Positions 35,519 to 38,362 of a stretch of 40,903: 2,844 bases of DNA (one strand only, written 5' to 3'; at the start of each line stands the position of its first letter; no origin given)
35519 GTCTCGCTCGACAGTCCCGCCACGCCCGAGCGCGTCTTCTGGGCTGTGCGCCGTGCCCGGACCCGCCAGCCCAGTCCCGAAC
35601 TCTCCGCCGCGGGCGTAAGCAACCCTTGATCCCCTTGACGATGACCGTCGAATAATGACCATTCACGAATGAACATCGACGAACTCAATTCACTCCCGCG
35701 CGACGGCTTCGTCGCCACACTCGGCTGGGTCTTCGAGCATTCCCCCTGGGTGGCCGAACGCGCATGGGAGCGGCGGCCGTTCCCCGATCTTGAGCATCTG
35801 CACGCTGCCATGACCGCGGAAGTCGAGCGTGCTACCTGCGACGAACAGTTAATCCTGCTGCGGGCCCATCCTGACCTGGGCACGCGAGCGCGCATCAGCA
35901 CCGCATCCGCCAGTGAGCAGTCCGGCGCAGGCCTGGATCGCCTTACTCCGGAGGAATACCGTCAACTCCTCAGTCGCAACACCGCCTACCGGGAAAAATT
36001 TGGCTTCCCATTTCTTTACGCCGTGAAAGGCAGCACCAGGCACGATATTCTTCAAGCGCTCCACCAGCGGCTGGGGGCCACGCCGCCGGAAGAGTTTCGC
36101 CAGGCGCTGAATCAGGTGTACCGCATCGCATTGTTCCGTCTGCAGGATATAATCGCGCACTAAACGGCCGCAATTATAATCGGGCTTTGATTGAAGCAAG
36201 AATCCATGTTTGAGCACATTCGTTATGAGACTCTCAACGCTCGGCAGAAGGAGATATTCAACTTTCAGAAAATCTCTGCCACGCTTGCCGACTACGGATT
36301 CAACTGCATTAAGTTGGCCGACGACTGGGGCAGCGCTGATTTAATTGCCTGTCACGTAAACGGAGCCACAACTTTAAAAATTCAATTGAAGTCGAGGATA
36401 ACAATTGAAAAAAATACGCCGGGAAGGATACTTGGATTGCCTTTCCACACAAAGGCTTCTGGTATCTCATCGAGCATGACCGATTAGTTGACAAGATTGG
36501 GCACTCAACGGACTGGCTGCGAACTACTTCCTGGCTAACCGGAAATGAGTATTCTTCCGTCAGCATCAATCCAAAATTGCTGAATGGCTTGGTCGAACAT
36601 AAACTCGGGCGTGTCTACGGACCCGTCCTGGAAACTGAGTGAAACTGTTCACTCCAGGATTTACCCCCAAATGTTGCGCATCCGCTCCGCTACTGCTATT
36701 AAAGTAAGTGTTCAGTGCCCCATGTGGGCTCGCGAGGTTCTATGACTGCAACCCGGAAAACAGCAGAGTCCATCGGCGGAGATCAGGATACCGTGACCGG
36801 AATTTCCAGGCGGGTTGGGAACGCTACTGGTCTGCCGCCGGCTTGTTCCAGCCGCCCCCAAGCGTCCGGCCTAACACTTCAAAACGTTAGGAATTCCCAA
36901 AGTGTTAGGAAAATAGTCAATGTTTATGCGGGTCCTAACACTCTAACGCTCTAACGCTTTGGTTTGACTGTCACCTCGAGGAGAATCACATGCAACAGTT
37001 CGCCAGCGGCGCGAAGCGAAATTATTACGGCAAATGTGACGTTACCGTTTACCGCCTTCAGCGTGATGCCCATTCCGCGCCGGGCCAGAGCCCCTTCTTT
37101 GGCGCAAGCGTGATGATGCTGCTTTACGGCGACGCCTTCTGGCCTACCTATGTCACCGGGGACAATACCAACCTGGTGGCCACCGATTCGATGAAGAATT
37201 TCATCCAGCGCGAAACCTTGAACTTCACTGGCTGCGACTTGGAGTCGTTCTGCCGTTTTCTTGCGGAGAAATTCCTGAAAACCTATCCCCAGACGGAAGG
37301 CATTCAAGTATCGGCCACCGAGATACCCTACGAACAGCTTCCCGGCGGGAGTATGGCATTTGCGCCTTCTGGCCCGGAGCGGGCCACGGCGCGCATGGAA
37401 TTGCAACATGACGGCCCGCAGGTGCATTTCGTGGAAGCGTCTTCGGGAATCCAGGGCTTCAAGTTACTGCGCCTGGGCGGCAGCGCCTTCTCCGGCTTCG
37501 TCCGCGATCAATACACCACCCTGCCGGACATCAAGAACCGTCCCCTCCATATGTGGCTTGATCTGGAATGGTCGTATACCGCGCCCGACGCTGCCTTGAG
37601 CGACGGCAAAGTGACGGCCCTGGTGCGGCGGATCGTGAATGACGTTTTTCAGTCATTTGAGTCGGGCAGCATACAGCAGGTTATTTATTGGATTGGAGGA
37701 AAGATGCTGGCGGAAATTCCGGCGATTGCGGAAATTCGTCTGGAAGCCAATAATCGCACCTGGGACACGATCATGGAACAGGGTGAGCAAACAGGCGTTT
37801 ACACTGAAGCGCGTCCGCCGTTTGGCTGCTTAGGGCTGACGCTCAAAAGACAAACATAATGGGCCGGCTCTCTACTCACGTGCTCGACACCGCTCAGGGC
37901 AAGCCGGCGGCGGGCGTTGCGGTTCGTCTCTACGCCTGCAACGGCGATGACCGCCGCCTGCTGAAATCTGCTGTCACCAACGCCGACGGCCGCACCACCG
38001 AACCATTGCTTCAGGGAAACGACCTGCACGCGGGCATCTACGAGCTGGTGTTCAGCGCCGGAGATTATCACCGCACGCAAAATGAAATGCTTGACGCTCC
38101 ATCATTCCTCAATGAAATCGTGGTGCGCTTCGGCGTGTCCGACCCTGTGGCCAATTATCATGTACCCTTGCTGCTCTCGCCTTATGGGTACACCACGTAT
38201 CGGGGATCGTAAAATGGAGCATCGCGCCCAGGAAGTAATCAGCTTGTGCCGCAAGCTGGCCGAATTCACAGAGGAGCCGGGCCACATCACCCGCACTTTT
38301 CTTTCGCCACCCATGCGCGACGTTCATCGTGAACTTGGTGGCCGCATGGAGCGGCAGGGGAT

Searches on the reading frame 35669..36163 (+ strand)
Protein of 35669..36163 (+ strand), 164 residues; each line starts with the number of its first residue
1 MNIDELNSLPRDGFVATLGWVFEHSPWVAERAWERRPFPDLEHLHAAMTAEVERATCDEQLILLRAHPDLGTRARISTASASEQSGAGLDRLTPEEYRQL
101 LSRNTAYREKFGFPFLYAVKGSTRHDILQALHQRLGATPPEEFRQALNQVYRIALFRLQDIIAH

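Call 6: search_protein_families(library=pfam, proteins=[window:35669-36163:+], max_evalue=0.01)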
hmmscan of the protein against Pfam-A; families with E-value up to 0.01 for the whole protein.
window:35669-36163:+ (164 aa): 1 family
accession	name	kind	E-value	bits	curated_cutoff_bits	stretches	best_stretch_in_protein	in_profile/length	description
PF09349.15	OHCU_decarbox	-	4.4e-49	167.4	24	1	7-159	1-155/155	OHCU decarboxylase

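Call 43: find_encoding_contigs(protein=window:35669-36163:+, flank=2000, max_places=6)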
Protein window:35669-36163:+ (164 aa): 5 contigs read that carry it; 2 places shown.
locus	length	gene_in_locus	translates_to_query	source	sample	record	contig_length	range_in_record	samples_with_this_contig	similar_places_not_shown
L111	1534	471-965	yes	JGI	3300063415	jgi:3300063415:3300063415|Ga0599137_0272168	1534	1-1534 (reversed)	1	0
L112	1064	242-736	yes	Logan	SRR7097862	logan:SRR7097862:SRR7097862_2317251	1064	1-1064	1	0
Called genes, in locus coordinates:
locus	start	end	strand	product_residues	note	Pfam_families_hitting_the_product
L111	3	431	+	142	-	?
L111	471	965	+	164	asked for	PF09349:OHCU_decarbox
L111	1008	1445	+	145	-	-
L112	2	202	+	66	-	?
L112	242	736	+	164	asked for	PF09349:OHCU_decarbox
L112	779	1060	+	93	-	-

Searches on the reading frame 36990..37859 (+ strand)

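Call 6: search_protein_families(library=pfam, proteins=[window:36990-37859:+], max_evalue=0.01)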
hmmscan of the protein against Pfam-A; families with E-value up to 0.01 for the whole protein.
window:36990-37859:+ (289 aa): 1 family
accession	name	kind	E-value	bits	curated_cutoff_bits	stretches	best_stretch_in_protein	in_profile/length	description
PF01014.23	Uricase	-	2.3e-27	96.6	25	2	151-279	2-137/140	Uricase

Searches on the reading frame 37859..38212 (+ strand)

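Call 6: search_protein_families(library=pfam, proteins=[window:37859-38212:+], max_evalue=0.01)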
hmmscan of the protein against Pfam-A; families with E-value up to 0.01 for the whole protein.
window:37859-38212:+ (117 aa): 4 families
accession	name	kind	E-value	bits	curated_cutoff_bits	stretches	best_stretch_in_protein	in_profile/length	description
PF00576.27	Transthyretin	-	9.3e-36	123.2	25.3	1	4-116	1-109/109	HIUase/Transthyretin family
PF11974.14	bMG3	-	0.00016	22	34.9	1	6-47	17-55/103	Bacterial alpha-2-macroglobulin MG3 domain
PF13620.12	CarboxypepD_reg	-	0.00066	20.4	32.3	1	5-74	3-63/82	Carboxypeptidase regulatory-like domain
PF02369.22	Big_1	-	0.0078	16.7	34.9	1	9-47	25-63/93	Bacterial Ig-like domain (group 1)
